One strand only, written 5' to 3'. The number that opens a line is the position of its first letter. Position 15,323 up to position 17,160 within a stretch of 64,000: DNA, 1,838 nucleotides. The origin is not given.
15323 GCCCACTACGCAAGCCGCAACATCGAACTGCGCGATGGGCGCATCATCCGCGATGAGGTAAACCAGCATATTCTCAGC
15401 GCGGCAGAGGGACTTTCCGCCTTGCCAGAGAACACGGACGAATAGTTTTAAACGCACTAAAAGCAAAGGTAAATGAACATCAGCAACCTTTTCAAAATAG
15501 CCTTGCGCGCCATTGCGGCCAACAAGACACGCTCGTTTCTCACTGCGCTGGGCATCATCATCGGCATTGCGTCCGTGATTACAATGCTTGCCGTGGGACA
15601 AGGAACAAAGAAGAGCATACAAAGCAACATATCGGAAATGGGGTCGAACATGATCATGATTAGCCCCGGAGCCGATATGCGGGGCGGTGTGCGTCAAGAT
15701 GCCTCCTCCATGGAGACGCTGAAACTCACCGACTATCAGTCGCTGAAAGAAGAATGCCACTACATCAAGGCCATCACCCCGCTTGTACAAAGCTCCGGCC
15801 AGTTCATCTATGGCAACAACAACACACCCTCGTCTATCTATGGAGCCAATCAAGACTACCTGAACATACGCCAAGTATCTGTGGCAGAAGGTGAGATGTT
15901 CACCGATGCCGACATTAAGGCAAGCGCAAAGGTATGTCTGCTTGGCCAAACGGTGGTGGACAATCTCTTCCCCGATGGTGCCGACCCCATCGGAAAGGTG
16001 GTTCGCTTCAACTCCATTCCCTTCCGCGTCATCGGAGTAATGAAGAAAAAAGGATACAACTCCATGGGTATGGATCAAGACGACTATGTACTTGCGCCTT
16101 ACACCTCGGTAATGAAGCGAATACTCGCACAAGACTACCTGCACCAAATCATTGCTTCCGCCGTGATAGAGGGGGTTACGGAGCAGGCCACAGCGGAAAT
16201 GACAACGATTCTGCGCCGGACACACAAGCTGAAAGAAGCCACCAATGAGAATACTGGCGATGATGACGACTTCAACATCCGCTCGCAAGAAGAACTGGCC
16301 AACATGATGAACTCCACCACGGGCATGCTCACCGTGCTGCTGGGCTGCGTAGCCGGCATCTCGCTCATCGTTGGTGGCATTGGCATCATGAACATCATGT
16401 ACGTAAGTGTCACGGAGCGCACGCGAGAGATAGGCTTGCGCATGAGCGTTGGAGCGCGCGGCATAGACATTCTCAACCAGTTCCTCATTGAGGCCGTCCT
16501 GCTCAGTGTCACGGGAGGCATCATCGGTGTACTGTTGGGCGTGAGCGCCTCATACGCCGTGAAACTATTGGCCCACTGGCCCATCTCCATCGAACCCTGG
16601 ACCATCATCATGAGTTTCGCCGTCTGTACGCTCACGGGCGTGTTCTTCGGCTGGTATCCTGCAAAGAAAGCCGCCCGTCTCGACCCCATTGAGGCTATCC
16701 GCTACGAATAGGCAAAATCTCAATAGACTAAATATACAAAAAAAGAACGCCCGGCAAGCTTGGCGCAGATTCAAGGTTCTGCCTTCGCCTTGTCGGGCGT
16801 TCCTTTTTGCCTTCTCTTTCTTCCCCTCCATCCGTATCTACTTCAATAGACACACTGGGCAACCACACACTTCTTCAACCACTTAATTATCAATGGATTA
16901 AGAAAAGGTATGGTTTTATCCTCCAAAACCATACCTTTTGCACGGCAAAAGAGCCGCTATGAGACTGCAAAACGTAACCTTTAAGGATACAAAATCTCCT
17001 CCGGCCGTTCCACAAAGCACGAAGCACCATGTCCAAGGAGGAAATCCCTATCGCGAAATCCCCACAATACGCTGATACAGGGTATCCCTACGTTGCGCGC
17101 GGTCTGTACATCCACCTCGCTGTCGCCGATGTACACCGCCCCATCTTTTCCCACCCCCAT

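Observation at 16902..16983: Dispersed intergenic element built from strictly 22-bp-periodic A4/T4-flanked units: family description, with the best copy here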

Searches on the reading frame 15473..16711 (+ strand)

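Call 32: search_protein_families(library=pfam, proteins=[window:15473-16711:+])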
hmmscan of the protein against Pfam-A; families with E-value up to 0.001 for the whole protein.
window:15473-16711:+ (412 aa): 2 families
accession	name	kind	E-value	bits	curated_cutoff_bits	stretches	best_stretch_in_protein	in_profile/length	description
PF12704.14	MacB_PCD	-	2.9e-51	175.2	27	1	21-245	1-206/207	MacB-like periplasmic core domain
PF02687.27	FtsX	-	6.2e-22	78.3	25.5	1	293-405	3-120/120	FtsX-like permease C-terminal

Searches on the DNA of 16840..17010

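Call 46: search_rna_families(source=window, start=16840, end=17010, threshold=evalue, max_evalue=5)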
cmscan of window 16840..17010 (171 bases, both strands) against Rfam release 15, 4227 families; matches with E-value up to 5: 14.
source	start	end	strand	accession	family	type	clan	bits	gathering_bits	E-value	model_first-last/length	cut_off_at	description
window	16905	16937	-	RF00756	mir-299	Gene; miRNA;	-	21.3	67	0.022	1-63/63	no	mir-299 microRNA precursor family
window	16905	16937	+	RF00756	mir-299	Gene; miRNA;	-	21.1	67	0.024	1-63/63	no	mir-299 microRNA precursor family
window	16903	16939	-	RF00979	mir-553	Gene; miRNA;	-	18.7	82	0.31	11-52/62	no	mir-553 microRNA precursor family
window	16903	16939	+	RF03511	mir-5444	Gene; miRNA;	-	18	90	0.27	27-63/89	no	mir-5444 microRNA precursor family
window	16861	16915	-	RF04176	mir-3149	Gene; miRNA;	-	17.8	100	0.49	1-83/83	no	mir-3149 microRNA precursor family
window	16846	16926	-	RF03700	mir-1923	Gene; miRNA;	-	17.7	94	0.26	1-83/83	no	mir-1923 microRNA precursor family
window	16902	16941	-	RF03715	mir-977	Gene; miRNA;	-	17.2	109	0.53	1-90/90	no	mir-977 microRNA precursor family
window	16903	16939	+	RF00994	mir-1255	Gene; miRNA;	-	17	63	0.39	15-52/67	no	mir-1255 microRNA precursor family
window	16885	16939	+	RF02596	cyano_het_sRNA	Gene; sRNA;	-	15.9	35.7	0.53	1-56/56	no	Cyanobacteria heterocyst sRNA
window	16903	16939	-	RF03173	mir-4504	Gene; miRNA;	-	15.7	104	1.2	1-92/92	no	mir-4504 microRNA precursor family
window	16854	16938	+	RF02273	FsrA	Gene;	-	14.6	80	0.63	1-83/83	no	FsrA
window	16903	16939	-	RF01061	mir-548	Gene; miRNA;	-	14.2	90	3.9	1-84/84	no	mir-548 microRNA precursor family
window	16904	16938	-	RF04251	MIR5070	Gene; miRNA;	CL00139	14.1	100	3.9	1-116/116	no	MIR5070 microRNA precursor family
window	16903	16958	-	RF02596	cyano_het_sRNA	Gene; sRNA;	-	13.5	35.7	2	1-56/56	no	Cyanobacteria heterocyst sRNA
